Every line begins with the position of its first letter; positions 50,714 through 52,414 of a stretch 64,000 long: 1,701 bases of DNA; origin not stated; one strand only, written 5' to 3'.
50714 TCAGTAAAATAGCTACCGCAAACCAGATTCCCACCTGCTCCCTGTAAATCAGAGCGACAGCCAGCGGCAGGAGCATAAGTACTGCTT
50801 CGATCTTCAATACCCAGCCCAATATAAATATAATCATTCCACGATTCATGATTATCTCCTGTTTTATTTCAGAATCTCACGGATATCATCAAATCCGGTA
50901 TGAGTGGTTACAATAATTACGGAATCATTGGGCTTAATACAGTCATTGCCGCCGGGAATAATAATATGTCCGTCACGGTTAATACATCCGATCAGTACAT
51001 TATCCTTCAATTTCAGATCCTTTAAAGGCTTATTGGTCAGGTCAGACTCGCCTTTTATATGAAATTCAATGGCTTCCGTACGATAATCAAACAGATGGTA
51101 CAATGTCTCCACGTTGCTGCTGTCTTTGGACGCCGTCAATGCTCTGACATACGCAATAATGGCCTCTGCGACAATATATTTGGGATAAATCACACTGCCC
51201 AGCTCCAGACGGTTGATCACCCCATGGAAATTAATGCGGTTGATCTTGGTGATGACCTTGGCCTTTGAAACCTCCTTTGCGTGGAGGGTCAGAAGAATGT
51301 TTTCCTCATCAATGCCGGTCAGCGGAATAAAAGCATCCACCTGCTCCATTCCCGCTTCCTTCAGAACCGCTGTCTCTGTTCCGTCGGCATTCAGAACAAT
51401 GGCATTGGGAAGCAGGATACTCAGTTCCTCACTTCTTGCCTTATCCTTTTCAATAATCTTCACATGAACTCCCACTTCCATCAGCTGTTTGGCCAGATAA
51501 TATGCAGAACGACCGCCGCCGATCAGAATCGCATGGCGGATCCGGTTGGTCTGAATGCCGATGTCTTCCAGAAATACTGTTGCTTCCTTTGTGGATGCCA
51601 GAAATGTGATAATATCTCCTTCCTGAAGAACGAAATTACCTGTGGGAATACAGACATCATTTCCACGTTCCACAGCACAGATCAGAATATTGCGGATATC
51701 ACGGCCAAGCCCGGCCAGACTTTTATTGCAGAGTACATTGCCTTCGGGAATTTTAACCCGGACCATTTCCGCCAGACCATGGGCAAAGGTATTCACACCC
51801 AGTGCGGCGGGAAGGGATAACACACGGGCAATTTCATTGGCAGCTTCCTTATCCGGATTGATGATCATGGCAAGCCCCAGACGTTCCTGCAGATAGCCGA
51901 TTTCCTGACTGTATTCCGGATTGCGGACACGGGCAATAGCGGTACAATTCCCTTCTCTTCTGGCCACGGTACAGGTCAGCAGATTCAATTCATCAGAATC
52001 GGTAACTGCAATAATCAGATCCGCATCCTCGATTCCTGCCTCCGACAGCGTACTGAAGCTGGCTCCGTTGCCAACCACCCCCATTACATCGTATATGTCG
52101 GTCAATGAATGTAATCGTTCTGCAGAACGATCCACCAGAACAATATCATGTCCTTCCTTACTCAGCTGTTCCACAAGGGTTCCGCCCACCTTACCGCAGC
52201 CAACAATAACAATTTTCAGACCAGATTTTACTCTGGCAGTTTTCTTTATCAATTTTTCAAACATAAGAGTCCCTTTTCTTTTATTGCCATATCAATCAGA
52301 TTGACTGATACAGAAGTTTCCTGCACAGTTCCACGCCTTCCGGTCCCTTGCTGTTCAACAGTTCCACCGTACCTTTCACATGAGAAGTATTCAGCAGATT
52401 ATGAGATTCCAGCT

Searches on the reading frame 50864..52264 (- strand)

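Call 7: search_protein_families(library=pfam, proteins=[window:50864-52264:-], max_evalue=0.001)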
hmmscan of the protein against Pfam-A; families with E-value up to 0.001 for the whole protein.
window:50864-52264:- (466 aa): 14 families
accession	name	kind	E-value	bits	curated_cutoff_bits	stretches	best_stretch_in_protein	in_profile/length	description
PF02254.24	TrkA_N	-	3.5e-50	169.6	23.8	2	18-137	1-116/116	TrkA-N domain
PF02080.26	TrkA_C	-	7.1e-23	80.7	27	2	167-228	1-63/71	TrkA-C domain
PF13241.12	NAD_binding_7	-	4e-12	47.1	22.1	1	15-106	7-87/104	Putative NAD(P)-binding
PF03807.23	F420_oxidored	-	2.6e-09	38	21.6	1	17-66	1-46/94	NADP oxidoreductase coenzyme F420-dependent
PF01488.26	Shikimate_DH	-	5e-09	36.8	24.3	1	7-94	4-89/138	Shikimate / quinate 5-dehydrogenase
PF02558.23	ApbA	-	2.6e-05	24.3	22.2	1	18-54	1-36/150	Ketopantoate reductase PanE/ApbA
PF13460.12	NAD_binding_10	-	5e-05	23.7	27.2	0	24-91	4-71/184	NAD(P)H-binding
PF03435.24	Sacchrp_dh_NADP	-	5.8e-05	23.9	25.1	1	18-56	1-41/129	Saccharopine dehydrogenase NADP binding domain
PF01494.25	FAD_binding_3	-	9.8e-05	22.2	22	0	17-81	3-61/349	FAD binding domain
PF03720.21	UDPG_MGDP_dh_C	-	0.00023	22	30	0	30-97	22-81/103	UDP-glucose/GDP-mannose dehydrogenase family, UDP binding domain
PF03721.20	UDPG_MGDP_dh_N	-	0.00056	20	27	0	17-55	2-40/187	UDP-glucose/GDP-mannose dehydrogenase family, NAD binding domain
PF00106.31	adh_short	-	0.00064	19.7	26.6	0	18-54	3-40/195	short chain dehydrogenase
PF03446.21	NAD_binding_2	-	0.00092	19.7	21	0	17-58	1-42/161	NAD binding domain of 6-phosphogluconate dehydrogenase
PF07992.20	Pyr_redox_2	-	0.001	19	26.1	0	238-273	142-173/291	Pyridine nucleotide-disulphide oxidoreductase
